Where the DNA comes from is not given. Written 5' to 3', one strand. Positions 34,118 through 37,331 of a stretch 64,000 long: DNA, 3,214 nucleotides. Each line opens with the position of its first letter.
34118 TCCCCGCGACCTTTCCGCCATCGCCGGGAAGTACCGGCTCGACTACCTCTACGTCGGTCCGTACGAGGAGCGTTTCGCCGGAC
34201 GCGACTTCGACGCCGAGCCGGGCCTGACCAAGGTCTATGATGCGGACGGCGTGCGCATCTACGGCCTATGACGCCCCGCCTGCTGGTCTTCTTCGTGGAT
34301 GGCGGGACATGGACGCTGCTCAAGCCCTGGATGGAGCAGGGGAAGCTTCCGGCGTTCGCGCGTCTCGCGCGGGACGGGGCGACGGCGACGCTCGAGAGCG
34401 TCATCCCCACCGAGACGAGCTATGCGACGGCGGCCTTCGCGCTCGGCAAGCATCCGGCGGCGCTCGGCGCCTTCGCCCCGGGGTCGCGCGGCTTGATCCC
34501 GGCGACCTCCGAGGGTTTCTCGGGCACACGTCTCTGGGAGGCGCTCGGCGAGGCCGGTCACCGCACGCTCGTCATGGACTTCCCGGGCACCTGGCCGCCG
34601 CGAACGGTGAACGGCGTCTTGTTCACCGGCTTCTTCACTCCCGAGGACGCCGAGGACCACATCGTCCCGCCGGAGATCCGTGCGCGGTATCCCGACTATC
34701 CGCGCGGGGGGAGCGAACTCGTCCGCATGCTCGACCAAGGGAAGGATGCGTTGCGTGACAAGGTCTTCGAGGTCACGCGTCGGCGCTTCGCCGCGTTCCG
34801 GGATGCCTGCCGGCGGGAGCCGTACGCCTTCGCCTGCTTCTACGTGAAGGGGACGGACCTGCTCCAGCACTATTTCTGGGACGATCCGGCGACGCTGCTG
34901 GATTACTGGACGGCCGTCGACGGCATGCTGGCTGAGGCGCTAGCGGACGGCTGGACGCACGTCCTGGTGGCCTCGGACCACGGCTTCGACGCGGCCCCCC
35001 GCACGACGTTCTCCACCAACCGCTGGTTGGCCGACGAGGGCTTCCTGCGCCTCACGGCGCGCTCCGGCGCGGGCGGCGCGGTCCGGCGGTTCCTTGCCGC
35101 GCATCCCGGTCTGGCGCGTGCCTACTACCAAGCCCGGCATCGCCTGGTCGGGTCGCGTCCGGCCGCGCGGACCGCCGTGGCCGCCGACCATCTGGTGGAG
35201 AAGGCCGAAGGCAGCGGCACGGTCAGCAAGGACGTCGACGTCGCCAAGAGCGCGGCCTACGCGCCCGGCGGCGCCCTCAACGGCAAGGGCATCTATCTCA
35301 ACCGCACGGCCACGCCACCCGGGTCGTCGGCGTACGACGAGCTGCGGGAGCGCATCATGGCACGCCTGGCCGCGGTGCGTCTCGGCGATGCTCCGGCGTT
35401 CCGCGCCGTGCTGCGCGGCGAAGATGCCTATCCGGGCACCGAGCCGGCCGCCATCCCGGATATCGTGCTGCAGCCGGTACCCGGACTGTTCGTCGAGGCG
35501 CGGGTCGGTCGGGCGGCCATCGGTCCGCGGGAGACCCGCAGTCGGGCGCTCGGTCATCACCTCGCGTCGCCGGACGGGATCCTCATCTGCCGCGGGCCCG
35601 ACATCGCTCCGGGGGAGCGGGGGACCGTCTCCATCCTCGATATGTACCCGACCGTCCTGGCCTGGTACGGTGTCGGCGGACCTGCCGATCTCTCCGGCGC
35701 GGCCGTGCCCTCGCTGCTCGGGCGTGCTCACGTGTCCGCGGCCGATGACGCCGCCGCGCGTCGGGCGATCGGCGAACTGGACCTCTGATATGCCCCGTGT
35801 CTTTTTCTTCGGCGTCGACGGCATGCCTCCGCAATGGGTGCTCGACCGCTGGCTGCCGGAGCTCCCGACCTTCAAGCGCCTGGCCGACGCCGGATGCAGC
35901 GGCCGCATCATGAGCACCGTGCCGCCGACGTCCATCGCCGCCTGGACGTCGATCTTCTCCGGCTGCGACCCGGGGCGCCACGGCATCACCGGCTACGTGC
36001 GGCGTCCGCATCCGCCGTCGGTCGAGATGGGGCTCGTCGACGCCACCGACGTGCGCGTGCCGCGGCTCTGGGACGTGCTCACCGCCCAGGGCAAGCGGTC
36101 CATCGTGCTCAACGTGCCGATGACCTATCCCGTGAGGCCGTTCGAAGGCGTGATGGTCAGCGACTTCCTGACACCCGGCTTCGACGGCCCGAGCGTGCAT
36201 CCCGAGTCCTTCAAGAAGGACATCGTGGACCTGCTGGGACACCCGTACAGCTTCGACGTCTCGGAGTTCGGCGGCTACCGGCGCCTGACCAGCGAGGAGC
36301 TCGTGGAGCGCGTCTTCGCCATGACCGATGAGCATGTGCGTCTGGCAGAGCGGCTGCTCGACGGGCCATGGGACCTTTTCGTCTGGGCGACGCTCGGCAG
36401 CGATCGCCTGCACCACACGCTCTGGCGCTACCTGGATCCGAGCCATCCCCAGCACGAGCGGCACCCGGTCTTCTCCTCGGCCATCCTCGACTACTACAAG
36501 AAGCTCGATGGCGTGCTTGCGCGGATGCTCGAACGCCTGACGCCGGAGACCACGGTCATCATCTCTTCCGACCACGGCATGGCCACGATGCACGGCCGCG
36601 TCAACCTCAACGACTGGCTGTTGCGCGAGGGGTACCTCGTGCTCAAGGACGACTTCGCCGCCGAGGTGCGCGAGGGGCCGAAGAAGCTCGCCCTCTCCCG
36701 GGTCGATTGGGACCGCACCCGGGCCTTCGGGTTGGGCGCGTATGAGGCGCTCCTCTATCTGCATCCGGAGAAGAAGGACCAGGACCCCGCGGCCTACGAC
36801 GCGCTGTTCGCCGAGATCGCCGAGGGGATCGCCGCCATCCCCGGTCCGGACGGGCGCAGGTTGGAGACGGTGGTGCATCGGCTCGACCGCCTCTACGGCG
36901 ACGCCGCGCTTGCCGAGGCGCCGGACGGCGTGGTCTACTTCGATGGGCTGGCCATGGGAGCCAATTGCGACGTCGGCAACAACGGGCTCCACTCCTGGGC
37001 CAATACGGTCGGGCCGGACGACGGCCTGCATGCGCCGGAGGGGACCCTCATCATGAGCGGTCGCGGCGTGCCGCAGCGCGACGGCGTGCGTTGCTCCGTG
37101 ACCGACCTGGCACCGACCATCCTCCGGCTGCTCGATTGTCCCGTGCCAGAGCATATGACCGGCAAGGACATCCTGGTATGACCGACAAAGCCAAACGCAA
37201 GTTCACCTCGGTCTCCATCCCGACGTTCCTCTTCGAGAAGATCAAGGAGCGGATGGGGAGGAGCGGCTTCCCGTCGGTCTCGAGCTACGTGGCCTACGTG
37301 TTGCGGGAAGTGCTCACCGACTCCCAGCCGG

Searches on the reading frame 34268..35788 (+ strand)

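Call 4: search_protein_families(library=pfam, proteins=[window:34268-35788:+], max_evalue=0.01)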
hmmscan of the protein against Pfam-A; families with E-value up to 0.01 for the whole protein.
window:34268-35788:+ (506 aa): 1 family
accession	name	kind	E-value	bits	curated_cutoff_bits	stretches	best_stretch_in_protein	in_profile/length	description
PF01663.27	Phosphodiest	-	8.6e-25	88.5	23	1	5-411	1-325/342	Type I phosphodiesterase / nucleotide pyrophosphatase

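Call 5: search_protein_families(library=ncbifam, proteins=[window:34268-35788:+], max_evalue=0.01)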
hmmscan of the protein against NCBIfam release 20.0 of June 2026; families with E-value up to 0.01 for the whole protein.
window:34268-35788:+ (506 aa): 1 family
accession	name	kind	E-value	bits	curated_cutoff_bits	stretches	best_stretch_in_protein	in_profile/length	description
TIGR02335.1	hydr_PhnA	equivalog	0.0012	18.1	407.55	0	6-67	16-77/408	phosphonoacetate hydrolase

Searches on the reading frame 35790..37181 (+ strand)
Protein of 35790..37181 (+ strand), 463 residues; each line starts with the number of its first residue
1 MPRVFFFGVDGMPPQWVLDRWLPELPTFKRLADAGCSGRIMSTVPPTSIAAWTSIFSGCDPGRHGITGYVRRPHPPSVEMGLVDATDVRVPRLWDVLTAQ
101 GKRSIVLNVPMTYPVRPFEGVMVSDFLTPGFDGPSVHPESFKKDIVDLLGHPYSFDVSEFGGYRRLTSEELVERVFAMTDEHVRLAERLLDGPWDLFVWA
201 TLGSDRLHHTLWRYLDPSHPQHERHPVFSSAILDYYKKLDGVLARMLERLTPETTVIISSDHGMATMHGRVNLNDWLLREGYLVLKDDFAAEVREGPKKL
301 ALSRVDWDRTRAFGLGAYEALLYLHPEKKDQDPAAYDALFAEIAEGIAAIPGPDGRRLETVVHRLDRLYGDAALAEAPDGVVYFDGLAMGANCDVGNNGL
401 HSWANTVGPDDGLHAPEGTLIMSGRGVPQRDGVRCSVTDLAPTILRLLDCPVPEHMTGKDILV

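Call 41: search_protein_families(library=pfam, proteins=[window:35790-37181:+], max_evalue=0.001)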
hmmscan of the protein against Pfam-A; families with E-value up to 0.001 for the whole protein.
window:35790-37181:+ (463 aa): 1 family
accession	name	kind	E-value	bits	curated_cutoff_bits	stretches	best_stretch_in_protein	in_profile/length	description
PF01663.27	Phosphodiest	-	1.1e-34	121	23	1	5-356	2-288/342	Type I phosphodiesterase / nucleotide pyrophosphatase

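Call 82: search_solved_structures(query=window:35790-37178:+, max_evalue=0.01)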
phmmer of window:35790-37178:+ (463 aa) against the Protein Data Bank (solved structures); distinct sequences matched with E-value up to 0.01: 2.
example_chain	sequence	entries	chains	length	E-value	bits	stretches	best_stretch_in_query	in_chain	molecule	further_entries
1ejj_A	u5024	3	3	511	0.0036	19.4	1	352-463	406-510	PHOSPHOGLYCERATE MUTASE | 2,3-BISPHOSPHOGLYCERATE-INDEPENDENT PHOSPHOGLYCERATE MUTASE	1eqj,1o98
1o99_A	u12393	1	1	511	0.0036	19.4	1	352-463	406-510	2,3-BISPHOSPHOGLYCERATE-INDEPENDENT PHOSPHOGLYCERATE MUTASE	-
